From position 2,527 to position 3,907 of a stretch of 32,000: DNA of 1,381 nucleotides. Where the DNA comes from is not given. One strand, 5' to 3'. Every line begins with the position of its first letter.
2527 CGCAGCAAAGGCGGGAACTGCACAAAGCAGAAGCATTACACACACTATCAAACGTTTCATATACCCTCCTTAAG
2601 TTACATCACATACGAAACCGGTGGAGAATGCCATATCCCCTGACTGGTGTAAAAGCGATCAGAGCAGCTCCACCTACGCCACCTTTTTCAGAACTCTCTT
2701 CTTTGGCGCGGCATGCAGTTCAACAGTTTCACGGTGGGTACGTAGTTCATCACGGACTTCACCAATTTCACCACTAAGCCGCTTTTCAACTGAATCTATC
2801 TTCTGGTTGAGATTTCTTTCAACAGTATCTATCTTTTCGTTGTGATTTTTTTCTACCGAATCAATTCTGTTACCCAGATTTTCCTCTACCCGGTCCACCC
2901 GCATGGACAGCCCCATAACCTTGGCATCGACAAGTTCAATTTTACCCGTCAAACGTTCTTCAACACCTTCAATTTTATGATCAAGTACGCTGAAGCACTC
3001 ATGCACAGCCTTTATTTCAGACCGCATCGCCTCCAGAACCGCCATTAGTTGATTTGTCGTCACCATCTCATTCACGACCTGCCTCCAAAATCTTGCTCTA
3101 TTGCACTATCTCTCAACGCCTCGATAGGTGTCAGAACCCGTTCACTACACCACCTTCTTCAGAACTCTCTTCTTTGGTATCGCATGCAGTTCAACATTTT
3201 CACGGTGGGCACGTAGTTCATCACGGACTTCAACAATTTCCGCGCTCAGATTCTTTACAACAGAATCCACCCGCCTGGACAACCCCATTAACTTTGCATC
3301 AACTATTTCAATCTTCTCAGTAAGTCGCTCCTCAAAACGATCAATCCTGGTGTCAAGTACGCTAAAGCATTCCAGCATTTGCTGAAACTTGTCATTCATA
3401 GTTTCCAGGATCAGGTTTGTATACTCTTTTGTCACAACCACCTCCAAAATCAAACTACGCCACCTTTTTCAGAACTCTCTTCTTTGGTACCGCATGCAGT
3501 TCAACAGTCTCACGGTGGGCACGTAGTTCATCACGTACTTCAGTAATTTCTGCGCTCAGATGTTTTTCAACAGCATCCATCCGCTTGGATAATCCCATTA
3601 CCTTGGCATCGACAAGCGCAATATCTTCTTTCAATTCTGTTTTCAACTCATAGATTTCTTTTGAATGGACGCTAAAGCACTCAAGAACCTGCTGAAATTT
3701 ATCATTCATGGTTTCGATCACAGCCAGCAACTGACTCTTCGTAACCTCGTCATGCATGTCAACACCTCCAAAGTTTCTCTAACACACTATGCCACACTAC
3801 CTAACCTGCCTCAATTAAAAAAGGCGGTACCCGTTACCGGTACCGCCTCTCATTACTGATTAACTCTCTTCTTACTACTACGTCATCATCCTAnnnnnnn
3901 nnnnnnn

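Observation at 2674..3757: Tandem array of three paralogous small coiled-coil genes that I cannot place in any family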

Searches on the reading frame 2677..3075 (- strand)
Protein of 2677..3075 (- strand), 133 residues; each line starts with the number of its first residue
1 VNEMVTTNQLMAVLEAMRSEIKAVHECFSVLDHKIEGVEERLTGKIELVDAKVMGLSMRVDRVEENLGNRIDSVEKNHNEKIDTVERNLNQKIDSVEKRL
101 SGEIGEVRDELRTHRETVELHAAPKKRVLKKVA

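Call 4: search_protein_families(library=pfam, proteins=[window:2677-3075:-], max_evalue=10)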
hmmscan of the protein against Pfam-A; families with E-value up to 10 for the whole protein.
window:2677-3075:- (133 aa): 23 families
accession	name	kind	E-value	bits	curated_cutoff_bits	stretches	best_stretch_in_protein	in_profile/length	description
PF02524.19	KID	-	8.2e-13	46.6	20.8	3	81-90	1-10/11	KID repeat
PF01442.23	Apolipoprotein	-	8.7e-07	29.3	90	1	27-123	27-120/190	Apolipoprotein A1/A4/E domain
PF05531.17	NPV_P10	-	2.6e-05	25.1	29.8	2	46-103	13-68/75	Nucleopolyhedrovirus P10 protein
PF07889.17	DUF1664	-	0.00029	21.3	34.6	2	53-112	50-104/124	Protein of unknown function (DUF1664)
PF06825.17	HSBP1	-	0.00044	20.5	28.6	2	62-62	38-38/51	Heat shock factor binding protein 1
PF20667.3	Sec10_N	-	0.00061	20.3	27.4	1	56-111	18-72/118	Exocyst complex component Sec10, N-terminal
PF04513.17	Baculo_PEP_C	-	0.0013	19.2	38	1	13-91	21-96/140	Baculovirus polyhedron envelope protein, PEP, C terminus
PF25443.1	ANG-1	-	0.0054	17.3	28.5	1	3-60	5-62/105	ANG-1-like domain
PF25034.1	Spectrin_SYNE1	-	0.017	15.2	35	1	2-98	30-124/188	Nesprin-1, spectrin repeats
PF16888.10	YwqH-like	-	0.023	15.4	33.7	2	71-111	64-104/123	YwqH-like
PF15905.10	HMMR_N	-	0.027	14.4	30.1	1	10-98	232-326/330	Hyaluronan mediated motility receptor N-terminal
PF13166.12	AAA_13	-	0.031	13.4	36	1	16-105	318-408/713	AAA domain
PF05597.16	Phasin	-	0.056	13.9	28.8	1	59-100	58-99/126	Poly(hydroxyalcanoate) granule associated protein (phasin)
PF18476.7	PIN_8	-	0.056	13.8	26.1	1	15-128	50-162/227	PIN like domain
PF05388.16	Carbpep_Y_N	-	0.072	13.9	25.8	1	54-99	35-79/127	Carboxypeptidase Y pro-peptide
PF10779.14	XhlA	-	0.78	10.4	34.7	1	69-100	7-41/67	Haemolysin XhlA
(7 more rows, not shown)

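Call 5: search_protein_families(library=ncbifam, proteins=[window:2677-3075:-], max_evalue=10)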
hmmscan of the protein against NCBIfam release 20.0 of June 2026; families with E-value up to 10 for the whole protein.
window:2677-3075:- (133 aa): 13 families
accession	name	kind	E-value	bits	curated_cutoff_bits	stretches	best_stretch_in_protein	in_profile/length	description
NF047516.1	LA_3659_fam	equivalog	0.00061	19.4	36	1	9-119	86-195/221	LA_3659 family protein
NF047514.1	SpiroCoCo_N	equivalog_domain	0.00061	19.4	75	1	9-119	86-195/221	SpiroCoCo family coiled-coil protein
TIGR02132.1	phaR_Bmeg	equivalog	0.01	15.8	148.4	2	51-102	79-139/189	polyhydroxyalkanoic acid synthase subunit PhaR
NF033930.1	pneumo_PspA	exception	0.014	14.2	850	1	30-108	282-357/659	pneumococcal surface protein A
NF001645.0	PRK00420.1-2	equivalog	0.043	13.9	162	1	75-122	50-97/106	hypothetical protein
NF041670.1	GvpQ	equivalog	0.047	13.9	100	1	61-117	37-93/137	gas vesicle protein GvpQ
NF048001.1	GTP_morpho_1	equivalog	0.056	13.2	50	1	70-100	14-47/70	GTA head formation protein, RCAP_rcc01685 family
NF033916.0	antiphage_ZorA_3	subfamily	0.058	12.3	250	1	10-131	344-448/509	anti-phage ZorAB system protein ZorA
NF033914.0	antiphage_ZorA_1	subfamily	0.063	11.5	190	1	9-103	352-440/619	anti-phage ZorAB system protein ZorA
NF045650.1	CD1247_Nterm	equivalog_domain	0.096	13.3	30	1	7-43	27-63/70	CD1247 N-terminal domain-containing protein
NF041864.1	EpsV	equivalog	0.096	11.2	800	1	18-117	195-292/484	PCP family exopolysaccharide biosynthesis protein EpsV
NF051880.1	FlagAsmCDGMPTipF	equivalog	0.11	11.4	600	1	14-115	58-161/421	flagella assembly cyclic-di-GMP phosphodiesterase TipF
NF052432.1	TC0500_fam_Inc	equivalog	0.22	10.9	240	1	13-97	88-171/214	TC0500 family inclusion membrane protein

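Call 8: search_solved_structures(query=A1, max_evalue=1)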
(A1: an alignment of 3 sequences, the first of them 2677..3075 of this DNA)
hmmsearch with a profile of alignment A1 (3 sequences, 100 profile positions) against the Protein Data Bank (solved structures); distinct sequences matched with E-value up to 1: 218 (the best 60 are shown).
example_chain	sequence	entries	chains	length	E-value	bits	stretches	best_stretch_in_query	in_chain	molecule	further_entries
5bny_B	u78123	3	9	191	0.011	19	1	7-45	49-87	Hemagglutinin | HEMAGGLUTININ HA2 CHAIN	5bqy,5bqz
7zr2_A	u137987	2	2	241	0.012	18.9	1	18-83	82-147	Spike protein S2',Chimeric protein mimic of SARS-CoV-2 Spike HR1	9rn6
3ku3_B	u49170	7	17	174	0.016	18.5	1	7-69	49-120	Hemagglutinin HA2 chain | Hemagglutinin HA2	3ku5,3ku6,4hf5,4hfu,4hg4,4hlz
4jtv_B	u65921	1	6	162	0.017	18.4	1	7-56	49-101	Hemagglutinin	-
1ruy_I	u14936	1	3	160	0.017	18.4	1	7-56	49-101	hemagglutinin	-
4ju0_B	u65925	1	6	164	0.018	18.4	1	7-56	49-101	Hemagglutinin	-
3m6s_B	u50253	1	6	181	0.018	18.4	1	7-56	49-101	Hemagglutinin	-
4jtx_B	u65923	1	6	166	0.018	18.3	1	7-56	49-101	Hemagglutinin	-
3qqb_B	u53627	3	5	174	0.018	18.3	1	7-67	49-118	Hemagglutinin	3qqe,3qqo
7l0l_B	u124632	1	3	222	0.019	18.3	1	7-67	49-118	Hemagglutinin HA2 chain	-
9n5z_F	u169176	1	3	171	0.019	18.2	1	7-55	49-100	Hemagglutinin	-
7t3d_B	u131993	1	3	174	0.02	18.2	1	7-56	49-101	Hemagglutinin HA2 chain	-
3ztn_B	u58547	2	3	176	0.02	18.2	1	7-56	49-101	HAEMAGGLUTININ | Hemagglutinin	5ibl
3lzg_B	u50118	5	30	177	0.02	18.2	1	7-56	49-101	Hemagglutinin, HA2 SUBUNIT | Hemagglutinin HA2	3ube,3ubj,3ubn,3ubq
6v46_B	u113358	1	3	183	0.02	18.2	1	7-69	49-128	Hemagglutinin HA2 chain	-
9n7q_a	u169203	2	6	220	0.035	17.4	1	7-56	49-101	H1 HA2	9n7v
9n7s_b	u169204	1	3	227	0.036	17.4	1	7-54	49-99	H1 HA2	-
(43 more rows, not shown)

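Call 49: search_protein_families(library=padloc, proteins=[window:2677-3075:-], max_evalue=0.01)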
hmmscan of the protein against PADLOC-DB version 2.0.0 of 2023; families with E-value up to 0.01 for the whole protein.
window:2677-3075:- (133 aa): 6 families
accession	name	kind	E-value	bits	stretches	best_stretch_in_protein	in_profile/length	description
PDLC00605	ZorA1|ZorA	-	0.00016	18.2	1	9-120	575-689/700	MotA/ExbB/TolQ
PDLC01663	Cas12c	-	0.00088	15.3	1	5-119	356-468/1165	CAS-V-C; effector__SPE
PDLC03863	LmuB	-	0.0023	14.7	1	34-116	196-269/610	-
PDLC03839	LeoA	-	0.0035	14.5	1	12-112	274-377/559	-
PDLC04182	HEC-01A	-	0.0043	14.1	1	54-98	213-257/406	-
PDLC03859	LmuB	-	0.0084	13.3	1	12-116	367-473/611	-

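Call 50: search_protein_families(library=phrogs, proteins=[window:2677-3075:-], max_evalue=0.01)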
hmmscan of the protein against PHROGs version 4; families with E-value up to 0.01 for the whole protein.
window:2677-3075:- (133 aa): 10 families
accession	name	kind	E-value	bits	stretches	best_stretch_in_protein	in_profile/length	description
phrog_18362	-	unknown function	0.00017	22.9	0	70-101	49-80/119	-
phrog_5553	-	unknown function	0.00022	22.4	0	9-43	25-59/114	-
phrog_9415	-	unknown function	0.00041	21.3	1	53-117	66-130/168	-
phrog_12015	-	unknown function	0.0009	19.9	1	22-100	83-156/165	-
phrog_31790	-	unknown function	0.0012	20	0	29-92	105-168/193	-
phrog_6701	-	unknown function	0.0014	19.4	0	17-81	69-128/169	-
phrog_1162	-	tail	0.0017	18.4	1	8-101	99-194/354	tail fiber protein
phrog_19139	-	unknown function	0.0064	17.8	1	33-118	64-144/151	-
phrog_10445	-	unknown function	0.008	16.4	1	18-119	180-273/296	-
phrog_699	-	unknown function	0.0084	17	0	7-42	3-38/80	-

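Call 52: search_dna_similar(query=window:2677-3075:-, collection=plasmids, mode=protein, max_evalue=0.01, max_rows=25)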
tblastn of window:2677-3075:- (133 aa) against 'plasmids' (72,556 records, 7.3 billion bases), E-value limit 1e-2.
Records with a match: 466; places in all: 1357; records where one place covers at least 80% of the query: 88.
Best place of each record, by identity: <60% 466.
By first word of the organism name: Borrelia 265; Borreliella 197; Candidatus 3; Campylobacter 1.
By predicted mobility (MOB-suite, as given by PLSDB): non-mobilizable 466.
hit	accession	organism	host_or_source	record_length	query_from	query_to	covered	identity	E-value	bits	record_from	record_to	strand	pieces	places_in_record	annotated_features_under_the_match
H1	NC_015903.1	Borreliella bissettiae DN127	Ixodes pacificus (western blackleg tick)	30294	22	132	83%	42.3%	8e-13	71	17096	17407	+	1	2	bdr: Bdr family repetitive protein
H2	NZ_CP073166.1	Borrelia parkeri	Ornithodoros parkeri,lab mouse blood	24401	14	125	84%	40.2%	4e-11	66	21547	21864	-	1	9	bdr: Bdr family repetitive protein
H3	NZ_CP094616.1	Borreliella burgdorferi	wild tick,Whole organism,wild tick nymph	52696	28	119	69%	47.8%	7e-11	65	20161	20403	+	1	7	bdr: Bdr family repetitive protein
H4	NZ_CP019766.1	Borreliella burgdorferi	Ixodes scapularis,tick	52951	28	119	69%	47.8%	7e-11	65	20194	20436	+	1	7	bdr: Bdr family repetitive protein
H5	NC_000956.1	Borreliella burgdorferi B31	-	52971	28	119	69%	47.8%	7e-11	65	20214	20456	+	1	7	bdr: Bdr family repetitive protein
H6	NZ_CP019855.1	Borreliella burgdorferi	Homo sapiens,human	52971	28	119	69%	47.8%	7e-11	65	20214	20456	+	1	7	bdr: Bdr family repetitive protein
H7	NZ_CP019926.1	Borreliella burgdorferi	Homo sapiens,human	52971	28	119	69%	47.8%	7e-11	65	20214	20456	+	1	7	bdr: Bdr family repetitive protein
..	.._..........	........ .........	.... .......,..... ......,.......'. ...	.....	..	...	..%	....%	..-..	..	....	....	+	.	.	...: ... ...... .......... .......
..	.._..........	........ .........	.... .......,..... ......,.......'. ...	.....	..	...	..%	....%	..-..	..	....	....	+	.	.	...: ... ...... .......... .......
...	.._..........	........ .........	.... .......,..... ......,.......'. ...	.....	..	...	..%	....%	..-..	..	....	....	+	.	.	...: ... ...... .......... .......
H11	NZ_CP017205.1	Borreliella burgdorferi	Homo sapiens,skin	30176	22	132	83%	38.8%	1e-11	67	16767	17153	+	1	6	bdr: Bdr family repetitive protein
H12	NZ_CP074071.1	Borreliella burgdorferi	Homo sapiens,skin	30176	22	132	83%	38.8%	1e-11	67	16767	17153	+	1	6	bdr: Bdr family repetitive protein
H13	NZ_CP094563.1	Borreliella burgdorferi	Homo sapiens,Whole organism,Skin,skin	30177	22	132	83%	38.8%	1e-11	67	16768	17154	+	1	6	bdr: Bdr family repetitive protein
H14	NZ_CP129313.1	Borrelia turicatae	Ornithdoros turicata,whole ...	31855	8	121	86%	37.7%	2e-10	64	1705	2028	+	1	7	bdr: Bdr family repetitive protein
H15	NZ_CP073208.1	Borrelia turicatae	Homo sapiens,blood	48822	8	121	86%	37.7%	3e-10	64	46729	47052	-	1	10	bdr: Bdr family repetitive protein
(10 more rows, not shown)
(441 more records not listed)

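Call 53: get_annotated_region(hit=H1, flank=2500)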
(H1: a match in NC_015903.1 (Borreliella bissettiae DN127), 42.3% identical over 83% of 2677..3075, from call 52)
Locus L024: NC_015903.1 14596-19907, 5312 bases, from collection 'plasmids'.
description: Borreliella bissettiae DN127 plasmid cp32-11, complete sequence
organism: Borreliella bissettiae DN127 (NCBI taxid 521010)
taxonomy: Bacteria; Spirochaetota; Spirochaetia; Spirochaetales; Borreliaceae; Borreliella; Borreliella bissettiae; Borreliella bissettiae DN127
host: -; source: Ixodes pacificus (western blackleg tick); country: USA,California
typing (MOB-suite, as given by PLSDB): non-mobilizable
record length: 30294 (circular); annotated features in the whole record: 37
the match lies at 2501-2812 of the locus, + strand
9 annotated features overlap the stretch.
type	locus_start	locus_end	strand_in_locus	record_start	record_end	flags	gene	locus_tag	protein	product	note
CDS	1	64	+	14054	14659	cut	-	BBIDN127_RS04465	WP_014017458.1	DUF735 family protein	-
CDS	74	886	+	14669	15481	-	-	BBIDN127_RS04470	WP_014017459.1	DUF685 domain-containing protein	-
CDS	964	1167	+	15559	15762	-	blyA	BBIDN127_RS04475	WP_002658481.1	holin BlyA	-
CDS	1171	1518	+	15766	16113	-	-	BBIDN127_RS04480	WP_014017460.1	BlyB family putative holin accessory protein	-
CDS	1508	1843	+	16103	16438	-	-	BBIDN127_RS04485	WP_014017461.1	BlyB family putative holin accessory protein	-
CDS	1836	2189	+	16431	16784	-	-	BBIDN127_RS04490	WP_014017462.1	BBA14 family lipoprotein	-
CDS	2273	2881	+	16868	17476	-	bdr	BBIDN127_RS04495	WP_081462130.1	Bdr family repetitive protein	-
CDS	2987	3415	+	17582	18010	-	-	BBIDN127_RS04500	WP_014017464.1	Mlp family lipoprotein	-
CDS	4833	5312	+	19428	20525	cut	-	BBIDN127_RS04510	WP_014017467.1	plasmid maintenance protein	-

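Call 54: get_annotated_region(hit=H14, flank=1500)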
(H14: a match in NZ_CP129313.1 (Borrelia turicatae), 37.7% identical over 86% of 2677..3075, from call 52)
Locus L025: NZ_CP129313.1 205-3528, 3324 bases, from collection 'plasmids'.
description: Borrelia turicatae strain BTCAM1 plasmid lp32, complete sequence
organism: Borrelia turicatae (NCBI taxid 142)
taxonomy: Bacteria; Spirochaetota; Spirochaetia; Spirochaetales; Borreliaceae; Borrelia; Borrelia turicatae
host: -; source: Ornithdoros turicata,whole organism,Blood from experimentally infected mouse (BALB/c) by Ornithodoros ...; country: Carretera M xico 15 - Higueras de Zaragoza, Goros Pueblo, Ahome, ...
typing (MOB-suite, as given by PLSDB): non-mobilizable
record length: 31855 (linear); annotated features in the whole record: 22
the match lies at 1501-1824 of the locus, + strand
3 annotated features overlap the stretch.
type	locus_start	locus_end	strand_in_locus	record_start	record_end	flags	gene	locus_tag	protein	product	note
CDS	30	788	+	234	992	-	-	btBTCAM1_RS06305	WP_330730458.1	hypothetical protein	-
CDS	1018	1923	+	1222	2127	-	bdr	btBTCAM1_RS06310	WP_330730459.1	Bdr family repetitive protein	-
CDS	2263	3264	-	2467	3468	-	-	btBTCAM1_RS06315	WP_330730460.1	variable large family protein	-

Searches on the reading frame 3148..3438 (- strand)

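Call 4: search_protein_families(library=pfam, proteins=[window:3148-3438:-], max_evalue=10)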
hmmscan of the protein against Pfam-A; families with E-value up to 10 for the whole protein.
window:3148-3438:- (97 aa): 10 families
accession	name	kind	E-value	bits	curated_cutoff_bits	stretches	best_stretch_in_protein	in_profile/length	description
PF18982.5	JetA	-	0.00098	18.2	26.2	1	10-81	236-306/434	Wadjet protein JetA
PF04513.17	Baculo_PEP_C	-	0.0068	16.9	38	1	20-82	28-90/140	Baculovirus polyhedron envelope protein, PEP, C terminus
PF07464.16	ApoLp-III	-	0.013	16.1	36.3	1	3-83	4-82/146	Apolipophorin-III precursor (apoLp-III)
PF02346.21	Vac_Fusion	-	0.013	15.5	24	1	11-57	9-51/56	Chordopoxvirus multifunctional envelope protein A27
PF19176.5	DUF5858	-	0.041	14.1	27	1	8-26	24-42/61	Family of unknown function (DUF5858)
PF07889.17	DUF1664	-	0.066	13.7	34.6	1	14-82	39-103/124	Protein of unknown function (DUF1664)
PF05531.17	NPV_P10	-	0.071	14.1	29.8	1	41-77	11-46/75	Nucleopolyhedrovirus P10 protein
PF01442.23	Apolipoprotein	-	0.081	13.1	90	1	30-78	55-100/190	Apolipoprotein A1/A4/E domain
PF01544.23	CorA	-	0.25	11.1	27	1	7-65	109-168/292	CorA-like Mg2+ transporter protein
PF06825.17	HSBP1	-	0.37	11.1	28.6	1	9-38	9-35/51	Heat shock factor binding protein 1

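Call 5: search_protein_families(library=ncbifam, proteins=[window:3148-3438:-], max_evalue=10)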
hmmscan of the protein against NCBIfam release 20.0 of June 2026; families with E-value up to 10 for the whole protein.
window:3148-3438:- (97 aa): 2 families
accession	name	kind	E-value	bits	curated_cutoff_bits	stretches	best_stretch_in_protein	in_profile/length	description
NF052504.1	sll1863_fam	domain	0.0077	16.4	35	1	33-83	3-53/93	sll1863 family stress response protein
NF033928.1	alph_xenorhab_A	subfamily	0.0094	15.3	125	1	9-79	129-201/339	alpha-xenorhabdolysin family binary toxin subunit A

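Call 49: search_protein_families(library=padloc, proteins=[window:3148-3438:-], max_evalue=0.01)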
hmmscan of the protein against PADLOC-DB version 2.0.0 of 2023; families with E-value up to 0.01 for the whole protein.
window:3148-3438:- (97 aa): 1 family
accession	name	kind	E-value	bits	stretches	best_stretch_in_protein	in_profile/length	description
PDLC03839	LeoA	-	0.0021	15.2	1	14-81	268-335/559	-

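Call 50: search_protein_families(library=phrogs, proteins=[window:3148-3438:-], max_evalue=0.01)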
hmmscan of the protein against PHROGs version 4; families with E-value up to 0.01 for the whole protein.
window:3148-3438:- (97 aa): 3 families
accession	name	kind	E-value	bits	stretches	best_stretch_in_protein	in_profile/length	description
phrog_5553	-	unknown function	0.00015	22.9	1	10-51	29-73/114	-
phrog_6701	-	unknown function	0.0009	20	1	13-71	68-123/169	-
phrog_12015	-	unknown function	0.0023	18.5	1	12-64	101-156/165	-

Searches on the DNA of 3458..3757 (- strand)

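Call 105: search_rna_families(sources=[L046, L056, L077, L038, L050], threshold=gathering)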
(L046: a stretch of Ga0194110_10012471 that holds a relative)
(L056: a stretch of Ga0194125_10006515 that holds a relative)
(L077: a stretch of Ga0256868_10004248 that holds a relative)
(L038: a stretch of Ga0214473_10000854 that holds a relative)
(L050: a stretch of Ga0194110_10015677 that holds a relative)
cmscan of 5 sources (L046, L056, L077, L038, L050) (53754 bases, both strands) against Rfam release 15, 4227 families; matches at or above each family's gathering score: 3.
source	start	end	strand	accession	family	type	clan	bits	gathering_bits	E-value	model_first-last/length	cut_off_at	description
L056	14168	14408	+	RF02005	group-II-D1D4-6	Intron;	CL00102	132.7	49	1.4e-37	1-225/225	no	Group II catalytic intron D1-D4-6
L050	7913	8008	+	RF02003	group-II-D1D4-4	Intron;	CL00102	77.6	49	2.4e-15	1-96/138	3'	Group II catalytic intron D1-D4-4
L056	14744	14820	+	RF00029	Intron_gpII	Intron;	-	45.7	40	7.5e-06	1-77/77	no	Group II catalytic intron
